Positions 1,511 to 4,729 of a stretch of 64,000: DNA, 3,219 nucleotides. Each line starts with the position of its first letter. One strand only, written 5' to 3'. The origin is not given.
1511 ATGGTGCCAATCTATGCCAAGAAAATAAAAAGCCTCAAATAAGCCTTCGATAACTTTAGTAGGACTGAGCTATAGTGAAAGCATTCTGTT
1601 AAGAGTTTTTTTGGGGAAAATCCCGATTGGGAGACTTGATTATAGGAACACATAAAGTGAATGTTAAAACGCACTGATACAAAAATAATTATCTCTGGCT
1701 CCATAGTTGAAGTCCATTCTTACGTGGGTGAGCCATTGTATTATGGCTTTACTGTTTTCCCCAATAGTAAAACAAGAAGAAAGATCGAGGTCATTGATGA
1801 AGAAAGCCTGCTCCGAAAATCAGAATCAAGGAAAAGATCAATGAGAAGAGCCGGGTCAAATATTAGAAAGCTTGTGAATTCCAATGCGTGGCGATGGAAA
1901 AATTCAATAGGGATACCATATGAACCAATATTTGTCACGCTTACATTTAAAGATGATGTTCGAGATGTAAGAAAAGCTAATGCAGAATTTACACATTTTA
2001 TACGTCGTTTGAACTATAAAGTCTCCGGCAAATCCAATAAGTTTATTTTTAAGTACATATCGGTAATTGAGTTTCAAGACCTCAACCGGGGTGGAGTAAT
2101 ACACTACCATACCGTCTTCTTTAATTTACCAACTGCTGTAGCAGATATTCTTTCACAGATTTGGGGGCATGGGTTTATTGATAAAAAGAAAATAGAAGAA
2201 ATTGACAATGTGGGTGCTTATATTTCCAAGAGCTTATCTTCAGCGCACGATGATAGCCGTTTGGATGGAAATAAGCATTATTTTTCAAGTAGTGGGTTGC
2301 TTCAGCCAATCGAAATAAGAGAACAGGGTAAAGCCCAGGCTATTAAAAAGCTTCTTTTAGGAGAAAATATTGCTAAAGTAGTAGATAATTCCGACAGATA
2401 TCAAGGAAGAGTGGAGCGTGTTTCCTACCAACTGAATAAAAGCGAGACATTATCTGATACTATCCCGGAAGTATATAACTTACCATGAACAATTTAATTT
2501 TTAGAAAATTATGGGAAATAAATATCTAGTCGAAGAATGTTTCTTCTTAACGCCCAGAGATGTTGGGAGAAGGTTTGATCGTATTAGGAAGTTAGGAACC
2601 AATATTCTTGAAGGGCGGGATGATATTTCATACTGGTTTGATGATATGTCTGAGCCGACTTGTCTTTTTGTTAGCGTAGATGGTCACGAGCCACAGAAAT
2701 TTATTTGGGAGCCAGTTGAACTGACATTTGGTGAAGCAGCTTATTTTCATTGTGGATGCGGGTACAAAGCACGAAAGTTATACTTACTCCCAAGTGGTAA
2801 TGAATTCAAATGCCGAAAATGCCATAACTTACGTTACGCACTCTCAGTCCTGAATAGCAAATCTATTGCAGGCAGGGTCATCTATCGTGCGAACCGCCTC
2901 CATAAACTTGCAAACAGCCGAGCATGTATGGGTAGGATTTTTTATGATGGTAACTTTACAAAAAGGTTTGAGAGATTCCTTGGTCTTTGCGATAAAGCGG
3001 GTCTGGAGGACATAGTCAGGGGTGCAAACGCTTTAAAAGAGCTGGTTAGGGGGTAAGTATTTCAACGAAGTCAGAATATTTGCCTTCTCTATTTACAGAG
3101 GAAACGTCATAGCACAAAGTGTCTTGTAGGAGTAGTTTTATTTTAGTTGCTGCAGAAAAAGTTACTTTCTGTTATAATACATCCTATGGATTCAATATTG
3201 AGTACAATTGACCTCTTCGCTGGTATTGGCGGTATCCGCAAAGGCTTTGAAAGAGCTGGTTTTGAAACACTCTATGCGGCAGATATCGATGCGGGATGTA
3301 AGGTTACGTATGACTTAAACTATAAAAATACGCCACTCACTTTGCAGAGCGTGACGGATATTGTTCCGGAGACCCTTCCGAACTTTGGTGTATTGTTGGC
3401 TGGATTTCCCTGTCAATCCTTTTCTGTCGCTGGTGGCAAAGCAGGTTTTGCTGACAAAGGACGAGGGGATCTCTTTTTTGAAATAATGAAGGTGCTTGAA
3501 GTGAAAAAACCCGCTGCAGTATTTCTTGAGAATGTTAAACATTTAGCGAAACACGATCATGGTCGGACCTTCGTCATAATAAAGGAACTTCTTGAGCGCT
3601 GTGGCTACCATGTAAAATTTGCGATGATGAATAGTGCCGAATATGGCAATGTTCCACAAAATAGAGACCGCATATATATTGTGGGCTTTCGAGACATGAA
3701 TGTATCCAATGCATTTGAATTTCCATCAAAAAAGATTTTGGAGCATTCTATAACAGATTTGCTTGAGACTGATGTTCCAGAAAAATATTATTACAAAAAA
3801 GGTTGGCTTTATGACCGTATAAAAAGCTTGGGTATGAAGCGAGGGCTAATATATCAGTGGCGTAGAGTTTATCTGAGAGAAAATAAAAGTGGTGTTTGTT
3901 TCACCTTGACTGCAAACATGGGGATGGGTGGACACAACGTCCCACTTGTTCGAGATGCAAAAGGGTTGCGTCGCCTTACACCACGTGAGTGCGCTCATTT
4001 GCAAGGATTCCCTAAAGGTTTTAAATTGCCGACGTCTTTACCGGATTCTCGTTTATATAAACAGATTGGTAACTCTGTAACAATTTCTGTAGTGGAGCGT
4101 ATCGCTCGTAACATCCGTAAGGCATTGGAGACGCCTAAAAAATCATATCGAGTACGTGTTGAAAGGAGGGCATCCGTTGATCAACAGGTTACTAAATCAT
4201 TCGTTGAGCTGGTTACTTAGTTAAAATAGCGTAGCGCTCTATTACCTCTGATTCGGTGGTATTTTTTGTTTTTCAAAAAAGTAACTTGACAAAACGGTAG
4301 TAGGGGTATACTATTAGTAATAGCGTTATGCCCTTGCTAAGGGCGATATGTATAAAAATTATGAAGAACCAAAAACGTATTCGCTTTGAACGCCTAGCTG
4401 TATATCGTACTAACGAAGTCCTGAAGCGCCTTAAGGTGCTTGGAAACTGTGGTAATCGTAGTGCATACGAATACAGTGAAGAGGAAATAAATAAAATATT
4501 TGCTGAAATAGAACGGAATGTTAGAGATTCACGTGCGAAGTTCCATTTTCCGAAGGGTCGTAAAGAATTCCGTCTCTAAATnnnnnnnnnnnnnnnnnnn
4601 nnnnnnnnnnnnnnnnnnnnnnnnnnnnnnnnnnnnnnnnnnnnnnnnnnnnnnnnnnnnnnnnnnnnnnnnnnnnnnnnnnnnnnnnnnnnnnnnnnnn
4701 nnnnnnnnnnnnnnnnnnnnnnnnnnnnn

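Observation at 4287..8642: Five-gene operon headed by a GHKL (Bergerat-fold) ATPase immediately downstream of an orphan C5-MTase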

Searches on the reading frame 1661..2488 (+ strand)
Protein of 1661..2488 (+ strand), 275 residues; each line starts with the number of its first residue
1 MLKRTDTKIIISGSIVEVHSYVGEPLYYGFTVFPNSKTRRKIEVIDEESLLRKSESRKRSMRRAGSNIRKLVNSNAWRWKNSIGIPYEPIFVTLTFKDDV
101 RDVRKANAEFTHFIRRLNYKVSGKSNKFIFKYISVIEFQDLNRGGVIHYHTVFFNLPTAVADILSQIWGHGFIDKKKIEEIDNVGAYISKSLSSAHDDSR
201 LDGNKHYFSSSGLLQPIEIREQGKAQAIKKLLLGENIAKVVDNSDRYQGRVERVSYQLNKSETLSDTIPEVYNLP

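Call 3: search_protein_families(library=pfam, proteins=[window:1661-2488:+], max_evalue=0.1)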
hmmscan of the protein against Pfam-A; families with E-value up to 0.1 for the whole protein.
window:1661-2488:+ (275 aa): 1 family
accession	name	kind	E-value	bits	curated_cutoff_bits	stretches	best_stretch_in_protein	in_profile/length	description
PF23343.2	REP_ORF2-G2P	-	1.7e-16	60.7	27.8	1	90-193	2-96/99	Replication-associated protein ORF2/G2P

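Call 4: search_protein_families(library=padloc, proteins=[window:1661-2488:+], max_evalue=0.1)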
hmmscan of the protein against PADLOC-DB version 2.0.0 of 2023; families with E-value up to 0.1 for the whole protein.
window:1661-2488:+ (275 aa): 0 families

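Call 5: search_protein_families(library=ncbifam, proteins=[window:1661-2488:+], max_evalue=0.1)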
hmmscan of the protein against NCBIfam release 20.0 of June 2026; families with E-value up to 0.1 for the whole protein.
window:1661-2488:+ (275 aa): 0 families

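Call 81: search_protein_families(library=phrogs, proteins=[window:1661-2488:+], max_evalue=0.01)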
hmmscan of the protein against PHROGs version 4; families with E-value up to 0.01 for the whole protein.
window:1661-2488:+ (275 aa): 3 families
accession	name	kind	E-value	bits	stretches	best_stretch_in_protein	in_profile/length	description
phrog_3584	-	DNA, RNA and nucleotide metabolism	3.3e-17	63.8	1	89-230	69-205/265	replication initiation protein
phrog_3419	-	DNA, RNA and nucleotide metabolism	1.2e-15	58.9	1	49-260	77-273/289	rolling circle DNA replication initiation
phrog_942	-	DNA, RNA and nucleotide metabolism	0.0072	16.7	0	90-177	120-221/501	replication initiation protein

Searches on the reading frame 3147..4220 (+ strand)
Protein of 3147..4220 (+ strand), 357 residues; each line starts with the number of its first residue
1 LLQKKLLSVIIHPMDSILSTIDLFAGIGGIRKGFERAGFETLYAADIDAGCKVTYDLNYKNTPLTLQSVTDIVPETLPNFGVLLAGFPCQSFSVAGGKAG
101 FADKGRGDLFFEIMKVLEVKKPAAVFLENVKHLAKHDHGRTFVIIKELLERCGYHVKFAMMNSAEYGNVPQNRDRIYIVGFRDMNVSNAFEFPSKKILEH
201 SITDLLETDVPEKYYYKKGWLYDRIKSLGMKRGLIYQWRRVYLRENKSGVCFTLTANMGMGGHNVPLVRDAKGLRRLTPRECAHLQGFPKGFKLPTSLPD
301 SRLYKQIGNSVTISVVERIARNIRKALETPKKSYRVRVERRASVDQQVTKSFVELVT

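Call 3: search_protein_families(library=pfam, proteins=[window:3147-4220:+], max_evalue=0.1)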
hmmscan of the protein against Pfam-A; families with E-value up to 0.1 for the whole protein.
window:3147-4220:+ (357 aa): 2 families
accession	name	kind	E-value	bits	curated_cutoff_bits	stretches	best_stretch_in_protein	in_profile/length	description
PF00145.23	DNA_methylase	-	2.6e-80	270.7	22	1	19-324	2-323/324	C-5 cytosine-specific DNA methylase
PF00161.24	RIP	-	0.064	13.2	21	0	172-219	59-98/197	Ribosome inactivating protein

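Call 4: search_protein_families(library=padloc, proteins=[window:3147-4220:+], max_evalue=0.1)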
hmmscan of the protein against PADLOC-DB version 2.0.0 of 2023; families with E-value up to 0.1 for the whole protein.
window:3147-4220:+ (357 aa): 62 families (the best 25 are shown)
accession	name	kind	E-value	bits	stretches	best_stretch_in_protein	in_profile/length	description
PDLC03272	MTase_II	-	1.6e-107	358.1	1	15-335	72-398/407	Type II methyltransferase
PDLC03361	MTase_II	-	2.7e-74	248.6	1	12-328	81-438/455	Type II methyltransferase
PDLC02653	DrmMII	-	5.9e-71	237.1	1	18-340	5-326/333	DrmMII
PDLC03378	MTase_II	-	1e-64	217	1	18-333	3-336/344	Type II methyltransferase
PDLC03217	MTase_II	-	2e-56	189.9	2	18-209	385-577/703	Type II methyltransferase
PDLC03234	MTase_II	-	2.8e-52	176.2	2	18-201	5-191/375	Type II methyltransferase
PDLC03716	oMTase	-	1.2e-49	167.3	1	16-325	37-337/349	orphan methyltransferase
PDLC00026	DruM2|DruM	-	1.9e-47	160.5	1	17-332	4-323/336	DNA cytosine methylase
PDLC03242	MTase_II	-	3.2e-45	152.8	1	18-326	101-398/409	Type II methyltransferase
PDLC03326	MTase_II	-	1.5e-44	150.8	2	20-194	7-188/412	Type II methyltransferase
PDLC00027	DruM2|DruM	-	2.9e-44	149.9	2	16-195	10-184/361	DNA cytosine methylase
PDLC03734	oMTase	-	5.4e-44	148.9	2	19-188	5-175/444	orphan methyltransferase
PDLC00033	DruM2|DruM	-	4e-43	146.1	2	14-184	18-193/368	DNA cytosine methylase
PDLC00034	DruM2|DruM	-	2.2e-41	139.8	2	19-182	9-187/457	DNA cytosine methylase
PDLC03733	oMTase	-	4.5e-41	139.1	2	75-324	167-455/476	orphan methyltransferase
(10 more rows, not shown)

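Call 5: search_protein_families(library=ncbifam, proteins=[window:3147-4220:+], max_evalue=0.1)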
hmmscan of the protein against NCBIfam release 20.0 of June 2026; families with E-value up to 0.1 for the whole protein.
window:3147-4220:+ (357 aa): 2 families
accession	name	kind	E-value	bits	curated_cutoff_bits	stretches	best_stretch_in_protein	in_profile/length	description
TIGR00675.1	dcm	superfamily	1.2e-88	297.9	100.65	1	21-323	2-329/329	DNA (cytosine-5-)-methyltransferase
NF007772.0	PRK10458.1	subfamily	3e-48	164.6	710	1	2-332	73-461/472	DNA cytosine methylase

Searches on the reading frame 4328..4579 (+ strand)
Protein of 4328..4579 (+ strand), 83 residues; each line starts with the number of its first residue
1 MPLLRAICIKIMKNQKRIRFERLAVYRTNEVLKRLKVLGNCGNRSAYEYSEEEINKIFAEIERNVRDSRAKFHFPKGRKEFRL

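Call 3: search_protein_families(library=pfam, proteins=[window:4328-4579:+], max_evalue=0.1)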
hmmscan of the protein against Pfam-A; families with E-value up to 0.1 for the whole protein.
window:4328-4579:+ (83 aa): 2 families
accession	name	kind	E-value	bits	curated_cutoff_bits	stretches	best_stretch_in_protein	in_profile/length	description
PF10557.15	Cullin_Nedd8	-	0.012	16.1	36.9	1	4-36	6-38/63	Cullin protein neddylation domain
PF18928.5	DUF5677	-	0.088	13.3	27.1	1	11-73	47-113/166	Family of unknown function (DUF5677)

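Call 4: search_protein_families(library=padloc, proteins=[window:4328-4579:+], max_evalue=0.1)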
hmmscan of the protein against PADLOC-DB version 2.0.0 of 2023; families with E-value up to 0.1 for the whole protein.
window:4328-4579:+ (83 aa): 0 families

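Call 5: search_protein_families(library=ncbifam, proteins=[window:4328-4579:+], max_evalue=0.1)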
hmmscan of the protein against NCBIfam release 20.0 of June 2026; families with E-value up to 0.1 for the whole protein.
window:4328-4579:+ (83 aa): 0 families

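Call 49: search_protein_families(library=padloc, proteins=[window:4361-4579:+], max_evalue=0.001)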
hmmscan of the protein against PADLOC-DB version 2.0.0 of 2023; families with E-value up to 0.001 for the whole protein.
window:4361-4579:+ (72 aa): 0 families

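Call 81: search_protein_families(library=phrogs, proteins=[window:4361-4579:+], max_evalue=0.01)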
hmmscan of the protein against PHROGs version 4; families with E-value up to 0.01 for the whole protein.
window:4361-4579:+ (72 aa): 0 families

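Call 90: search_solved_structures(query=A5, max_evalue=10, show_alignments=2)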
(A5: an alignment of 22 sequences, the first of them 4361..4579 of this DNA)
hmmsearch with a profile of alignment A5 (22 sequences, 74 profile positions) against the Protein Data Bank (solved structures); distinct sequences matched with E-value up to 10: 101 (the best 60 are shown).
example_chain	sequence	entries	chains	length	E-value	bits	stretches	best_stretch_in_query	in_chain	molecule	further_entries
7unh_A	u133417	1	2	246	0.0047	19.9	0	40-70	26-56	SP2 designed chlorophyll dimer protein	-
7uni_A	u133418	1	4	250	0.0052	19.7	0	40-70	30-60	SP2-ZnPPaM designed chlorophyll dimer protein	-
8glt_1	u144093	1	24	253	0.086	15.8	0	42-70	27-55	C2-chlorophyll-comp_O32-15_ctermHis, polyalanine model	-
5tue_A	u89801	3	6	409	0.15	15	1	11-38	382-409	Tetracycline destructase Tet(50)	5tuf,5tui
28jw_m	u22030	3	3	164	0.15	15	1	32-58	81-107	uS13c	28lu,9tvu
5tuk_A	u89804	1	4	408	0.22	14.5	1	11-38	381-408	Tetracycline destructase Tet(51)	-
1y23_A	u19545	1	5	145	0.29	14.1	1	35-63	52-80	Histidine triad protein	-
3gtd_A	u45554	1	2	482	0.37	13.8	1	13-57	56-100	Fumarate hydratase class II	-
4h32_B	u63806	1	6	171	0.37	13.8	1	26-57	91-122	Hemagglutinin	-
7lsv_A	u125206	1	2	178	0.44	13.6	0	32-64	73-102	Calmodulin-dependent protein kinase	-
5w42_B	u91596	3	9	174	0.5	13.4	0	26-57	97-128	Hemagglutinin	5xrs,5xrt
4i78_C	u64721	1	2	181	0.56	13.2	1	26-57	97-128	Hemagglutinin HA2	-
8tjb_B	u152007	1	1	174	0.77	12.8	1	26-57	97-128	Hemagglutinin HA2 chain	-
6wf0_B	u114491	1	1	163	0.8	12.7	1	26-57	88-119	Hemagglutinin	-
6bkn_B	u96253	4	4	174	0.87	12.6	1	26-57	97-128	Hemagglutinin | Hemagglutinin HA2 chain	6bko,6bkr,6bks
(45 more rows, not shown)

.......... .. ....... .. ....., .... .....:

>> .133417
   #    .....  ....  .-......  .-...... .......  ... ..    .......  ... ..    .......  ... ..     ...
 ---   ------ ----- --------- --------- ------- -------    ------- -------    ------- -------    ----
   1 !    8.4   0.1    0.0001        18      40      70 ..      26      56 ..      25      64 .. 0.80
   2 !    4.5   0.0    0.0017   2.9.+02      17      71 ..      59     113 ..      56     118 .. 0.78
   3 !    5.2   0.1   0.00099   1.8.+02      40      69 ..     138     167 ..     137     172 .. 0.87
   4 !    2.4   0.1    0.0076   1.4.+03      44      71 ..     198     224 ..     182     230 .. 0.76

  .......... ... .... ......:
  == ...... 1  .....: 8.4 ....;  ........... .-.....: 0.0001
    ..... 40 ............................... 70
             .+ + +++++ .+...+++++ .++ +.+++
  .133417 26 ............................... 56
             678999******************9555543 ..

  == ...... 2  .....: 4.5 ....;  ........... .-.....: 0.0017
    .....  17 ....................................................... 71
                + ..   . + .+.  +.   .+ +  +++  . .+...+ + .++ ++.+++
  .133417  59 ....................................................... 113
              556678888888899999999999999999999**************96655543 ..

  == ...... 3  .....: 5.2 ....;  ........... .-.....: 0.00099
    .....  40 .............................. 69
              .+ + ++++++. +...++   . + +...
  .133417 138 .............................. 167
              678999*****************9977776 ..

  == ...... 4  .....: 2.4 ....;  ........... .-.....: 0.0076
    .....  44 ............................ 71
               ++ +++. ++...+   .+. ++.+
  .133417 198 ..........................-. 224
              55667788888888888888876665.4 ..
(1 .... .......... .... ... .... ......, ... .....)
